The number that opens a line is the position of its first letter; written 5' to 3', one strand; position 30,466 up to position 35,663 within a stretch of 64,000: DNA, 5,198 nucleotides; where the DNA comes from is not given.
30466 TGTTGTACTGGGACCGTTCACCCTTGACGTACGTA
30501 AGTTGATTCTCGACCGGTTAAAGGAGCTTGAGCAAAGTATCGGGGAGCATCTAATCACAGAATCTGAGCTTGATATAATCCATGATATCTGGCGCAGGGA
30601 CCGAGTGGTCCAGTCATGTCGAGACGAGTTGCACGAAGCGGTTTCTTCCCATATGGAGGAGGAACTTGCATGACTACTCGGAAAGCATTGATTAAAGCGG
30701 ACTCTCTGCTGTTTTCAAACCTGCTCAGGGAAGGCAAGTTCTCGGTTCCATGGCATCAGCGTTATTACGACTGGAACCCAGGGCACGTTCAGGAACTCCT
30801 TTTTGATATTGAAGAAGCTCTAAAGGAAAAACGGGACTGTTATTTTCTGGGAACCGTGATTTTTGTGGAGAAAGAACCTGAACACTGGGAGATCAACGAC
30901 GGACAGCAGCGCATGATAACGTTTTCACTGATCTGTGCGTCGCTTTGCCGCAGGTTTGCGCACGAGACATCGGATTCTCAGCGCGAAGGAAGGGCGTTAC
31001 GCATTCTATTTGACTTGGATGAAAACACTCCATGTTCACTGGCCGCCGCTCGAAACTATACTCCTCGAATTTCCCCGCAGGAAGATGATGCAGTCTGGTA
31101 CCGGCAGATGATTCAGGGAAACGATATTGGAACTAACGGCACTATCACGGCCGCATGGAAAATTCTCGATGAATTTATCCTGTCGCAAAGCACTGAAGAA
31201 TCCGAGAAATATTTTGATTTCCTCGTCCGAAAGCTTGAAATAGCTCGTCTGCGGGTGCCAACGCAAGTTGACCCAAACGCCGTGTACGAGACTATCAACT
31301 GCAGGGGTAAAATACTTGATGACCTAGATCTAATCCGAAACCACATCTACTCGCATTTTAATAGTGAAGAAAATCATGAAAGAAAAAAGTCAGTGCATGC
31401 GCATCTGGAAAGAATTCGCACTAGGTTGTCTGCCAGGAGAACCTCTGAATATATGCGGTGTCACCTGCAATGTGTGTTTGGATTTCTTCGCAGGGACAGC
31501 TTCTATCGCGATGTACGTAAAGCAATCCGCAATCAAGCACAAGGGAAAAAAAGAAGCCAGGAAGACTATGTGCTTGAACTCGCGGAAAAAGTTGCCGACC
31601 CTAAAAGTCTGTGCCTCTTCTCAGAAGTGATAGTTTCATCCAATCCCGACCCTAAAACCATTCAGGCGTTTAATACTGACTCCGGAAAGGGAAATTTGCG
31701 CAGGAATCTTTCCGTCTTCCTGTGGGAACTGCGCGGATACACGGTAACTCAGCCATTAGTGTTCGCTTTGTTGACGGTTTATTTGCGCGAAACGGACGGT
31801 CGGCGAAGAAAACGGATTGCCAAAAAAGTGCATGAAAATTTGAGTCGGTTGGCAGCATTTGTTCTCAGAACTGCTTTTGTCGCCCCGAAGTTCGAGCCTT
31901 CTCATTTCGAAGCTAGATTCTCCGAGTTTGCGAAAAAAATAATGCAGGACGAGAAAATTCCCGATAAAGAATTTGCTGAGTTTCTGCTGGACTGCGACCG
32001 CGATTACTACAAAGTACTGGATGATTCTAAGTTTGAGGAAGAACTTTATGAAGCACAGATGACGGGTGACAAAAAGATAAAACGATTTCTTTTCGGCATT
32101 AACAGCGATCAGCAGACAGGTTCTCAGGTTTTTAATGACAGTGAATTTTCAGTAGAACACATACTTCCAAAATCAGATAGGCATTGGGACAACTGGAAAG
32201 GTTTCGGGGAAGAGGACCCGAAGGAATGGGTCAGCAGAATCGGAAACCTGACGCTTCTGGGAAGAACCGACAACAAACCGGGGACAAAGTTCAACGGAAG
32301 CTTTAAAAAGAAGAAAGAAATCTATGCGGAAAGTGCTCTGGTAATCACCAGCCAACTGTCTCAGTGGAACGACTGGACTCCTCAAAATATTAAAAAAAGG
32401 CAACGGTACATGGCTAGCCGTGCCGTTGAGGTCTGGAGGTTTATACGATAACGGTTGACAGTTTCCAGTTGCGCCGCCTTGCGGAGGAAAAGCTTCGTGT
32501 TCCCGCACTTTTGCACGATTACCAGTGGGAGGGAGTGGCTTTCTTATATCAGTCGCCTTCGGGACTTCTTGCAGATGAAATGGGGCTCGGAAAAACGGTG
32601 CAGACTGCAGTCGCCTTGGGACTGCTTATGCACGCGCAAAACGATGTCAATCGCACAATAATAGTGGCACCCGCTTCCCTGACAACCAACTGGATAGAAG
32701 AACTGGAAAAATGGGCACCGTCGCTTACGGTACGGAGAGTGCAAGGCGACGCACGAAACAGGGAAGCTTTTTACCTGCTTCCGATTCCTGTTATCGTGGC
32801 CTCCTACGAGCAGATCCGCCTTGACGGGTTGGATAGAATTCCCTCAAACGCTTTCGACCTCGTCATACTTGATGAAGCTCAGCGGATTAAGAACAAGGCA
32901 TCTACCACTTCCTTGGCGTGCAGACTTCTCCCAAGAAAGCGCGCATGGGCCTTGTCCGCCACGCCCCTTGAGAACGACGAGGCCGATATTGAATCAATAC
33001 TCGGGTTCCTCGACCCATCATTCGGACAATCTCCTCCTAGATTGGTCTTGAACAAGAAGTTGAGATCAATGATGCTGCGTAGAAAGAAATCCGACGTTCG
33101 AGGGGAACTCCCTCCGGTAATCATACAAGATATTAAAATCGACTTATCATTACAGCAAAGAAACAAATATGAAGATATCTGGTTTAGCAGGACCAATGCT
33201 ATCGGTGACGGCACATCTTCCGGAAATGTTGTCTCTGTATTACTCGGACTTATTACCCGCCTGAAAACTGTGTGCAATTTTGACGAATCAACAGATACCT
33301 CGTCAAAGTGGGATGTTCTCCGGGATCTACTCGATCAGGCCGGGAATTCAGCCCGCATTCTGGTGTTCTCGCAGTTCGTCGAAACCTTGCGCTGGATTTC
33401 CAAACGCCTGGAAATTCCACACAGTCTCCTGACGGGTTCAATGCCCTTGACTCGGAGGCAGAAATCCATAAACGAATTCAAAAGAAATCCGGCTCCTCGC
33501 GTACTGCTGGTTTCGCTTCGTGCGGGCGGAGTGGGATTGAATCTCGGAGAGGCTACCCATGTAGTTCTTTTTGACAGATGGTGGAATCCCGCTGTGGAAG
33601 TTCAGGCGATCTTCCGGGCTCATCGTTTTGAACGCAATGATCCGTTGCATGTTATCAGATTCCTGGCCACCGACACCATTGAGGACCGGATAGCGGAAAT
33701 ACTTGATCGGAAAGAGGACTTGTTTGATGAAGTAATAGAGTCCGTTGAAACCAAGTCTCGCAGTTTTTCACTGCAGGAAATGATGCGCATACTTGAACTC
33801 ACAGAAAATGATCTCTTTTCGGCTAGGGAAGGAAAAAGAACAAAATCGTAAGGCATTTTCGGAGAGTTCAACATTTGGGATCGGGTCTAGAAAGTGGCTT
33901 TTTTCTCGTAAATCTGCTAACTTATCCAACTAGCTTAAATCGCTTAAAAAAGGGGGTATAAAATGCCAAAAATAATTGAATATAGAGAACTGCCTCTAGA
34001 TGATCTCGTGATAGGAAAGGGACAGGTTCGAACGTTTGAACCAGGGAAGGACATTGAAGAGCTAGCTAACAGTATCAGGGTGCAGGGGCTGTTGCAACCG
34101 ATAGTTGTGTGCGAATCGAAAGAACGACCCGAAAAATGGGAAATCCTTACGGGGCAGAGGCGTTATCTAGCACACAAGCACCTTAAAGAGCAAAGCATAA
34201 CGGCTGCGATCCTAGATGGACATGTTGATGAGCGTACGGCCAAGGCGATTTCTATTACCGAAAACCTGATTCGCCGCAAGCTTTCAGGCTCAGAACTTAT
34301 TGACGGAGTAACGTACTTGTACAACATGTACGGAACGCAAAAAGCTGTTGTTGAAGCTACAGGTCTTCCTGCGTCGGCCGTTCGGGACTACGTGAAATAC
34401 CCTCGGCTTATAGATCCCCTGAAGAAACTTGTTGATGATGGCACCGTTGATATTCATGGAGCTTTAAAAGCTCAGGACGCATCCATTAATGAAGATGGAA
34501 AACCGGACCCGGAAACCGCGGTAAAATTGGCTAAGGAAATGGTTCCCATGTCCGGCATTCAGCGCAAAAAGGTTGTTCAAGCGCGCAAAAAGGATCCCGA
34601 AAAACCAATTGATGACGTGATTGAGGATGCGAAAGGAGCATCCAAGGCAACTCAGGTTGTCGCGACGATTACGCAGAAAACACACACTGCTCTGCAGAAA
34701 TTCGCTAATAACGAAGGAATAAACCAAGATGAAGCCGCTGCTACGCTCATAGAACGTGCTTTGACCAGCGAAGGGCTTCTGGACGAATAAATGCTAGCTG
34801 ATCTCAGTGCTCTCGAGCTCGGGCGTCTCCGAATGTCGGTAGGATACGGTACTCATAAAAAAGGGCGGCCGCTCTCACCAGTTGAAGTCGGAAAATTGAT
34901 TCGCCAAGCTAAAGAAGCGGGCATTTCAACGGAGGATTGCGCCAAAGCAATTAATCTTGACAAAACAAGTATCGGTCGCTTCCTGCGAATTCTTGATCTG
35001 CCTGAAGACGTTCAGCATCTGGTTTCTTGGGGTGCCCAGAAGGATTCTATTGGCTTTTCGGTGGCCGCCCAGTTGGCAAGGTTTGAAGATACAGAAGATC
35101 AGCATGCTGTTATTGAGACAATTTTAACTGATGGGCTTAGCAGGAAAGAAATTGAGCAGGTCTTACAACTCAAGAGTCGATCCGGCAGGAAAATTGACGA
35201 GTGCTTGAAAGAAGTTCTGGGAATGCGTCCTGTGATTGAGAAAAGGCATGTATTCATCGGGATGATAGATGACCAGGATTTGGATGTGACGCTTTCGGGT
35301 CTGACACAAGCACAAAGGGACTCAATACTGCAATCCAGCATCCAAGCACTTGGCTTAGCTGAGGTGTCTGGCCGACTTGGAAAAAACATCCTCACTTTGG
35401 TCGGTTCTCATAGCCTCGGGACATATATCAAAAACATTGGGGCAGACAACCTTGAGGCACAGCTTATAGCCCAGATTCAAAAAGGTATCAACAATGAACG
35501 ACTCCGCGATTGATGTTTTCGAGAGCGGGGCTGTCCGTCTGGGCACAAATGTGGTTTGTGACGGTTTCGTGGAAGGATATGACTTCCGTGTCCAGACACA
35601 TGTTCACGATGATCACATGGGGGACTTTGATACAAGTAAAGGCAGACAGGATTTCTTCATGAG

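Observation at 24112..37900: Accessory island between uvrA and glyA: an IS graveyard followed by the candidate defence operon and an AT-rich tail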

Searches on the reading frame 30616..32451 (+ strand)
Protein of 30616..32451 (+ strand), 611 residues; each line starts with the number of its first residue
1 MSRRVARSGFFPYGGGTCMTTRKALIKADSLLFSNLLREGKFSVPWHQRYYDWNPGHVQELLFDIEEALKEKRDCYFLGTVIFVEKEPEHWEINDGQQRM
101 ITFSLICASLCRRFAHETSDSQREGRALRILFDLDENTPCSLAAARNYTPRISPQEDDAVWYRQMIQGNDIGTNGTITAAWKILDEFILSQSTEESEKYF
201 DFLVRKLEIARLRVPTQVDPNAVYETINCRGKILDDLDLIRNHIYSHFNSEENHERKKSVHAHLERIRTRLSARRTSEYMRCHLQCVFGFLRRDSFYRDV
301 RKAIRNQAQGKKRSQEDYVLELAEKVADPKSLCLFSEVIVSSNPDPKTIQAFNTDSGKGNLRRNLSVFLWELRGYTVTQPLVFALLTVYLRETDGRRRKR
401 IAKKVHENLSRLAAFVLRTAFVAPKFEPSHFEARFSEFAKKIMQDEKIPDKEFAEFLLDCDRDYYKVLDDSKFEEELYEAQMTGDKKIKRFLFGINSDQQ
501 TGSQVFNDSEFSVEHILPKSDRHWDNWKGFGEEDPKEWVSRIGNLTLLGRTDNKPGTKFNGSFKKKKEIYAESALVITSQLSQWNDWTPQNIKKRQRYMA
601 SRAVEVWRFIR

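Call 3: search_protein_families(library=pfam, proteins=[window:30616-32451:+], max_evalue=0.01)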
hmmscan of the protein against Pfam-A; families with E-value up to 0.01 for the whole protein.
window:30616-32451:+ (611 aa): 2 families
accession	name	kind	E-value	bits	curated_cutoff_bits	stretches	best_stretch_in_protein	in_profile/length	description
PF07510.16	GmrSD_C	-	3.3e-24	85.8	23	1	469-600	3-136/138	GmrSD restriction endonucleases, C-terminal domain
PF03235.19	GmrSD_N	-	2.6e-20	73.8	33.2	1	35-244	3-198/199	GmrSD restriction endonuclease, N-terminal domain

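Call 5: search_protein_families(library=padloc, proteins=[window:30616-32451:+], max_evalue=0.01)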
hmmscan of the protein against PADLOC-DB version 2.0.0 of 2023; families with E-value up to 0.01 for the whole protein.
window:30616-32451:+ (611 aa): 29 families (the best 25 are shown)
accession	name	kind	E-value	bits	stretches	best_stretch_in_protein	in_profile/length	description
PDLC04157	HEC-06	-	6.5e-72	240.9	1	32-608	13-556/558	-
PDLC04155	HEC-06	-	5.7e-68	227.8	2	26-312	5-300/562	-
PDLC04154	HEC-06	-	1.1e-67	227.1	1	24-609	5-566/569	-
PDLC02687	Orf5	-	1.6e-50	170.4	1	31-592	6-543/543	Orf5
PDLC02700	Orf5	-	4.2e-50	169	2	33-311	3-289/555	Orf5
PDLC02693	Orf5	-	7.2e-48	161.9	2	38-313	5-281/543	Orf5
PDLC02691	Orf5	-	9.7e-41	138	3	464-607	435-579/579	Orf5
PDLC02695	Orf5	-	6.6e-36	121.9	2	27-311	4-318/601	Orf5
PDLC02701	Orf5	-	4.3e-27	92.9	2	37-309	14-312/596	Orf5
PDLC02690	Orf5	-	1.9e-25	87.7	2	40-280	7-245/531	Orf5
PDLC02689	Orf5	-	6.6e-24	82.4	2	40-274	17-242/558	Orf5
PDLC02686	Orf5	-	1.1e-22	78.3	2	501-602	453-561/566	Orf5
PDLC02698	Orf5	-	1.4e-17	61.7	3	508-607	468-571/573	Orf5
PDLC02702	Orf5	-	2.7e-16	57.5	2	498-608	430-542/543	Orf5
PDLC02692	Orf5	-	5.2e-16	56.4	2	41-247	7-216/558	Orf5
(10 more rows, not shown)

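Call 6: search_protein_families(library=ncbifam, proteins=[window:30616-32451:+], max_evalue=0.01)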
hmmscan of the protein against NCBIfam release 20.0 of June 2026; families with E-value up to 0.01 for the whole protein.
window:30616-32451:+ (611 aa): 0 families

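Call 47: search_solved_structures(query=window:30616-32451:+, max_evalue=0.001)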
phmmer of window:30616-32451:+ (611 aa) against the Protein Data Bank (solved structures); distinct sequences matched with E-value up to 0.001: 3.
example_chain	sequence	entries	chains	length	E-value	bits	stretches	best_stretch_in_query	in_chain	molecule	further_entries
9jfl_B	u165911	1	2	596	6.4e-11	44.6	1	27-313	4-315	DUF262 domain-containing protein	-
6jiv_D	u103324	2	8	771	3.9e-05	25.5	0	506-557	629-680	SspE protein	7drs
7drr_D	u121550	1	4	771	9.3e-05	24.2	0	506-557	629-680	SspE protein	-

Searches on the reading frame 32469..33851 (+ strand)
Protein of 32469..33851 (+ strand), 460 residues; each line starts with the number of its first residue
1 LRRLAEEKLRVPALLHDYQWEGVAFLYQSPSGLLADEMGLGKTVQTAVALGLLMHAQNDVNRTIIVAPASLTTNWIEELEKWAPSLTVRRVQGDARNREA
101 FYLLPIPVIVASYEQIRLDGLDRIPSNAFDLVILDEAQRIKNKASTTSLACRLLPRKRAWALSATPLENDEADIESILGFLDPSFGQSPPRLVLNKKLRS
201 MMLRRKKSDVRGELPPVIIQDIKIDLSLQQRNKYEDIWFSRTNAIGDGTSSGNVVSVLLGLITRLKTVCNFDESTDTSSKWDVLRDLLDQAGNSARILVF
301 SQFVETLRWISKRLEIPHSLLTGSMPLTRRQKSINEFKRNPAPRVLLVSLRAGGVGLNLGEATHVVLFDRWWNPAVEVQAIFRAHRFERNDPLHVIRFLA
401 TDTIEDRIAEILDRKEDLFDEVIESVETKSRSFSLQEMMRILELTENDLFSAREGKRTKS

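Call 3: search_protein_families(library=pfam, proteins=[window:32469-33851:+], max_evalue=0.01)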
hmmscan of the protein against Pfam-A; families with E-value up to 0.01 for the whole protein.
window:32469-33851:+ (460 aa): 4 families
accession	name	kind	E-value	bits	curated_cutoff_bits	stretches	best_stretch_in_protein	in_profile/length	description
PF00176.29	SNF2-rel_dom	-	1.7e-46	159.1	24.9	2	18-185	1-182/290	SNF2-related domain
PF00271.37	Helicase_C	-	3.2e-21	76.1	23.5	1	280-387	2-109/110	Helicase conserved C-terminal domain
PF00270.35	DEAD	-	8.6e-09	35.8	26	1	19-167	4-161/167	DEAD/DEAH box helicase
PF04851.21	ResIII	-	1.4e-07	32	22.5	1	17-166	6-162/164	Type III restriction enzyme, res subunit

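Call 5: search_protein_families(library=padloc, proteins=[window:32469-33851:+], max_evalue=0.01)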
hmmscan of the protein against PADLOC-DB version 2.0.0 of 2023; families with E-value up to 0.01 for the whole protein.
window:32469-33851:+ (460 aa): 42 families (the best 25 are shown)
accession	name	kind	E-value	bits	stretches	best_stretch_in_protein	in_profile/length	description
PDLC02842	DpdE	-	2.7e-63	212.1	1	13-438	700-1167/1176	DpdE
PDLC00633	ZorD1|ZorD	-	4.3e-63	211.7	1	14-427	443-889/908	"SWI2/SNF2 helicase, Mrr-like nuclease"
PDLC02849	DpdE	-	2.5e-56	189.4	2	191-445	594-854/857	DpdE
PDLC00631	ZorD1|ZorD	-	7.1e-52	174.4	2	6-183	433-629/1071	"SWI2/SNF2 helicase, Mrr-like nuclease"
PDLC02845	DpdE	-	1.2e-51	173.7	1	14-431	843-1280/1293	DpdE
PDLC02851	DpdE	-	3.2e-51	172.2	1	16-425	599-1037/1055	DpdE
PDLC02850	DpdE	-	4.9e-50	168.4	1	14-440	804-1258/1282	DpdE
PDLC00629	ZorD1|ZorD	-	1.3e-45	153.7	3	196-424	714-956/1012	"SWI2/SNF2 helicase, Mrr-like nuclease"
PDLC00634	ZorD1|ZorD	-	1.4e-45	153.5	2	110-400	616-938/1208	"SWI2/SNF2 helicase, Mrr-like nuclease"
PDLC00632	ZorD1|ZorD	-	1.3e-42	143.8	3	194-427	823-1084/1101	"SWI2/SNF2 helicase, Mrr-like nuclease"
PDLC02627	DrmD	-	1.4e-38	130.6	1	18-434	307-709/748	DrmD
PDLC02852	DpdE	-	3.1e-38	129.3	1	12-429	463-863/905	DpdE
PDLC00628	ZorD1|ZorD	-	6.9e-37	124.7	2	15-184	513-695/1171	"SWI2/SNF2 helicase, Mrr-like nuclease"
PDLC02500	BrxHI|BrxHII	-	5e-27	92.8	2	287-416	472-602/933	BrxHI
PDLC00627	ZorD1|ZorD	-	5.5e-24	82.2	2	328-428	890-994/1006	"SWI2/SNF2 helicase, Mrr-like nuclease"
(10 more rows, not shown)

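Call 6: search_protein_families(library=ncbifam, proteins=[window:32469-33851:+], max_evalue=0.01)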
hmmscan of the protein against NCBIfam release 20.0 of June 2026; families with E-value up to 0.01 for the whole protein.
window:32469-33851:+ (460 aa): 11 families
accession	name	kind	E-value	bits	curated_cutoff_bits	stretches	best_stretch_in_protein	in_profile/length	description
NF058637.1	helic_SCO1167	equivalog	2.3e-82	277.5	1200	2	194-444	668-931/932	SCO1167/SCO6262 family helicase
NF053675.1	pilus_reg_Snf2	equivalog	5.3e-81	273.1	1100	1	7-444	577-1028/1029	pilus expression-regulating Snf2 family helicase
NF041790.1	anti-phage_ZorD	equivalog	9.2e-34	116.6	1500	2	108-395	706-1032/1035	type I Zorya anti-phage system protein ZorD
NF038317.1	DISARM_DrmD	equivalog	1.3e-24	86.7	610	3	282-429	488-646/1021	DISARM system SNF2-like helicase DrmD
NF038318.1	DISARM_DrmD_b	equivalog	3e-23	81.9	950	2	33-225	51-244/868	DISARM system SNF2-like helicase DrmD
NF041062.1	DpdE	equivalog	1.6e-21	76.1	500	2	33-184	174-315/1048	protein DpdE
NF042964.1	phospholipD_antiphage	equivalog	7.4e-14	51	1100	2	33-144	253-375/895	phospholipase D-like domain-containing anti-phage protein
NF003426.0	PRK04914.1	equivalog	2.4e-12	45.9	576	1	30-148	171-293/959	RNA polymerase-associated protein RapA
NF045503.1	repair_heli_XPB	equivalog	3.3e-08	32.5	610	1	276-363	401-483/548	DNA repair helicase XPB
NF010337.0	PRK13766.1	equivalog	3.7e-05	22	610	1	272-432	341-510/781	Hef nuclease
NF008394.0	PRK11192.1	equivalog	5.7e-05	22.1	507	1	275-386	229-340/441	ATP-dependent RNA helicase SrmB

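Call 48: search_solved_structures(query=window:32469-33851:+, max_evalue=1e-10)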
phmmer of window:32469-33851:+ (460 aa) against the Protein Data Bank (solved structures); distinct sequences matched with E-value up to 1e-10: 82 (the best 60 are shown).
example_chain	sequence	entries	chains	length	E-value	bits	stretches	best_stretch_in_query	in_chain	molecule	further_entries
6ne3_W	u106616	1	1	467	2.2e-49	171.5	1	15-419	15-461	SWI/SNF-related matrix-associated actin-dependent regulator of chromatin subfamily A membe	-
8v4y_W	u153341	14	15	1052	7.2e-49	169.8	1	15-456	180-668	SWI/SNF-related matrix-associated actin-dependent regulator of chromatin subfamily A membe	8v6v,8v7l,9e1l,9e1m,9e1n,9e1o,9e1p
1z63_A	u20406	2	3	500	1.2e-47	165.8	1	10-445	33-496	Helicase of the snf2/rad54 family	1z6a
6ftx_W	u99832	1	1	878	2e-45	158.5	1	15-425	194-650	Chromatin-remodeling ATPase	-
6pwf_K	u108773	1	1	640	3.3e-45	157.8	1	13-425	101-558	chromatin remodeling factor ISWI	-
6vz4_K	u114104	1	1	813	6.5e-44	153.5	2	194-441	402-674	Nuclear protein STH1/NPS1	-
6vzg_K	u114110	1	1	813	7.5e-44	153.3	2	194-441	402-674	Nuclear protein STH1/NPS1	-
6k15_J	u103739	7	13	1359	1.5e-43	152.3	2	194-441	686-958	Nuclear protein STH1/NPS1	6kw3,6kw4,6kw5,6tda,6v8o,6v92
5jxr_A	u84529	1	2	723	1.6e-43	152.3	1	13-424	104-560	Chromatin-remodeling complex ATPase-like protein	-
6jyl_K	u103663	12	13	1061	7.4e-43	150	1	11-428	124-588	ISWI chromatin-remodeling complex ATPase ISW1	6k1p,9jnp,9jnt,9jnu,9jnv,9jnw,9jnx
7x3t_V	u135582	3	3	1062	7.5e-43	150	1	11-428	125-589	ISWI chromatin-remodeling complex ATPase ISW1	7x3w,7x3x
9lj2_K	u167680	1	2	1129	9e-43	149.7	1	11-428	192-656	ISWI chromatin-remodeling complex ATPase ISW1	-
6iro_L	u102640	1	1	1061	1.6e-42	148.9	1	11-428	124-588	ISWI chromatin-remodeling complex ATPase ISW1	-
3mwy_W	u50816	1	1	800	1.8e-42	148.7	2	15-276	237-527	Chromo domain-containing protein 1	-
9n6h_K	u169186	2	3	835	2.2e-42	148.5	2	15-276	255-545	Chromo domain-containing protein 1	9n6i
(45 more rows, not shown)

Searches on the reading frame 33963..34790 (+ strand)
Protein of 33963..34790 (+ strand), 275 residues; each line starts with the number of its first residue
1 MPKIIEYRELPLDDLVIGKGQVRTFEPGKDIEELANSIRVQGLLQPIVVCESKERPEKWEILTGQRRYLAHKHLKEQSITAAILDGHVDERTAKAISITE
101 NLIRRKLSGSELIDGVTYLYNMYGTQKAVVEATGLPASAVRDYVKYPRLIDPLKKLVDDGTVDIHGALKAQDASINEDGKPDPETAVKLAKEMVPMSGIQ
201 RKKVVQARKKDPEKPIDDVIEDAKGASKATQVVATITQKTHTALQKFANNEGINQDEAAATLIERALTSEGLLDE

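Call 3: search_protein_families(library=pfam, proteins=[window:33963-34790:+], max_evalue=0.01)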
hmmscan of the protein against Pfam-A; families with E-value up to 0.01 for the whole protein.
window:33963-34790:+ (275 aa): 1 family
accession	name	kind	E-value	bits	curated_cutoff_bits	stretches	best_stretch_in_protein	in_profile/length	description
PF02195.25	ParB_N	-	1e-14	54.7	26.3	1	8-102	4-94/95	ParB N-terminal domain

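Call 5: search_protein_families(library=padloc, proteins=[window:33963-34790:+], max_evalue=0.01)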
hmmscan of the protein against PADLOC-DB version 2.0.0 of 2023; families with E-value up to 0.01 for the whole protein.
window:33963-34790:+ (275 aa): 1 family
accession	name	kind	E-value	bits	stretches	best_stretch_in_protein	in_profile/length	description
PDLC04008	PD-Lambda-5_A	-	2.8e-05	21.2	1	28-87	40-101/449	-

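Call 6: search_protein_families(library=ncbifam, proteins=[window:33963-34790:+], max_evalue=0.01)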
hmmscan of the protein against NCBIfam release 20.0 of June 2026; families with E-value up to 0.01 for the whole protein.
window:33963-34790:+ (275 aa): 6 families
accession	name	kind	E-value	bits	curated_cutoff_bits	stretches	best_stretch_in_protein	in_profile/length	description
TIGR00180.1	parB_part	domain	3.9e-20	72.4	58.45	1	7-159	5-156/186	ParB/RepB/Spo0J family partition protein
TIGR04285.1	nucleoid_noc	exception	1.8e-18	66.9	315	1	8-157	3-148/255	nucleoid occlusion protein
TIGR03734.1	PRTRC_parB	hypoth_equivalog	4.9e-13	48.5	278.6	1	23-111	9-97/555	PRTRC system ParB family protein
TIGR03454.1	partition_RepB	equivalog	7.7e-06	25.5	201.5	1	28-108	85-162/325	plasmid partitioning protein RepB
NF010406.0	PRK13832.1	subfamily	9.2e-06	24.5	640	1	31-142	29-138/578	plasmid partitioning protein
NF010256.0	PRK13702.1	subfamily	0.00075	19.5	87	0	232-268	44-80/85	replication regulatory protein RepA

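Call 74: search_protein_families(library=phrogs, proteins=[window:33963-34790:+], max_evalue=0.01)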
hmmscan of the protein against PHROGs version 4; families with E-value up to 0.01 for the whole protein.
window:33963-34790:+ (275 aa): 19 families
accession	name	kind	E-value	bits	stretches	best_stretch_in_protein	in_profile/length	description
phrog_3264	-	DNA, RNA and nucleotide metabolism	6.1e-23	83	1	4-260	46-274/337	ParB-like partition protein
phrog_4715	-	DNA, RNA and nucleotide metabolism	8.6e-23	81.6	1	7-249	147-413/630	ParB-like partition protein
phrog_6218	-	DNA, RNA and nucleotide metabolism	1e-17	65.4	1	9-150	7-145/506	ParB-like partition protein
phrog_3951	-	unknown function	1.6e-12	48.6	1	29-146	42-162/301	-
phrog_620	-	DNA, RNA and nucleotide metabolism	2.1e-09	38.8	1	4-103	6-97/217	ParB-like partition protein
phrog_723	-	DNA, RNA and nucleotide metabolism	2.3e-09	38.4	1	29-102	31-103/223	ParB-like partition protein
phrog_27360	-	unknown function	2.3e-09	38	1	29-127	29-130/312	-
phrog_12047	-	DNA, RNA and nucleotide metabolism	2.2e-08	35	1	29-126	19-109/301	ParB-like partition nuclease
phrog_1033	-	DNA, RNA and nucleotide metabolism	2.3e-08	35.2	1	29-227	56-251/334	ParB-like partition protein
phrog_15982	-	unknown function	4.1e-08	33.7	1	15-77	34-95/453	-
phrog_940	-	DNA, RNA and nucleotide metabolism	7.5e-08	33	1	26-104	24-95/388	nuclease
phrog_8071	-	DNA, RNA and nucleotide metabolism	2.1e-07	31.5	1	5-101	5-93/389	ParB-like partition protein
phrog_498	-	other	4.7e-07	29.7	1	6-104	34-126/633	DNA methyltransferase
phrog_7783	-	unknown function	5.9e-06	26.2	1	10-155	5-152/634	-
phrog_18726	-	unknown function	6.9e-06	26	1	24-167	21-194/572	-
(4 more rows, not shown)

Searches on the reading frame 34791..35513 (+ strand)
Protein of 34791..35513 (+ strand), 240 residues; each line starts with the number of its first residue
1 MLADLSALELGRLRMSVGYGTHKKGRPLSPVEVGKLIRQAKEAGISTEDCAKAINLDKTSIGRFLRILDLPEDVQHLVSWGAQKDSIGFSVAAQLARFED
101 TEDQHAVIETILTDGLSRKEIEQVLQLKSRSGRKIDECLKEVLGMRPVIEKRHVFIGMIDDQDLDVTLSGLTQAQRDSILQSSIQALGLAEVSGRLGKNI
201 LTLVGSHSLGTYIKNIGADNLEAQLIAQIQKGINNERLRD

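Call 3: search_protein_families(library=pfam, proteins=[window:34791-35513:+], max_evalue=0.01)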
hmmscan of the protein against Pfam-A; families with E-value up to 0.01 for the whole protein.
window:34791-35513:+ (240 aa): 3 families
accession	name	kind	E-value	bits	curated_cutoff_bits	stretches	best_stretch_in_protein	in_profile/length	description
PF17762.8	HTH_ParB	-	1.7e-10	41.4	22.6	1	28-126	3-98/102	ParB HTH domain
PF08281.18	Sigma70_r4_2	-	0.0013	18.8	25.7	0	102-131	13-42/54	Sigma-70, region 4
PF07506.17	RepB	-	0.0023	18.5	30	0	25-74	2-50/185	RepB plasmid partitioning protein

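Call 5: search_protein_families(library=padloc, proteins=[window:34791-35513:+], max_evalue=0.01)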
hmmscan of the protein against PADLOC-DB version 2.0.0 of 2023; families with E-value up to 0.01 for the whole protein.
window:34791-35513:+ (240 aa): 0 families

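Call 6: search_protein_families(library=ncbifam, proteins=[window:34791-35513:+], max_evalue=0.01)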
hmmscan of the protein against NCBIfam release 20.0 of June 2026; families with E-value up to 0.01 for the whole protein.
window:34791-35513:+ (240 aa): 4 families
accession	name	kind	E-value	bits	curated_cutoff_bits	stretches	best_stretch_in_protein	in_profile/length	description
TIGR00180.1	parB_part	domain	1e-05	25.4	58.45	1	27-111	102-185/186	ParB/RepB/Spo0J family partition protein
TIGR04285.1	nucleoid_noc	exception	6.5e-05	22.4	315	1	41-133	111-199/255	nucleoid occlusion protein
NF046031.1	AntRepSinIBacil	equivalog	0.00052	20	80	0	34-60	16-42/58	anti-repressor SinI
NF009931.0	PRK13394.1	subfamily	0.0088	15.6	340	0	36-81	199-244/262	3-hydroxybutyrate dehydrogenase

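Call 74: search_protein_families(library=phrogs, proteins=[window:34791-35513:+], max_evalue=0.01)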
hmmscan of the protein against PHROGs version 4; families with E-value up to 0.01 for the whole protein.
window:34791-35513:+ (240 aa): 2 families
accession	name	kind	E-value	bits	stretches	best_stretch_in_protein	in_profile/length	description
phrog_1033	-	DNA, RNA and nucleotide metabolism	3.8e-06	27.9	1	24-108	132-211/334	ParB-like partition protein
phrog_1146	-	DNA, RNA and nucleotide metabolism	0.006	16.8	1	25-74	162-211/342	ParB-like partition protein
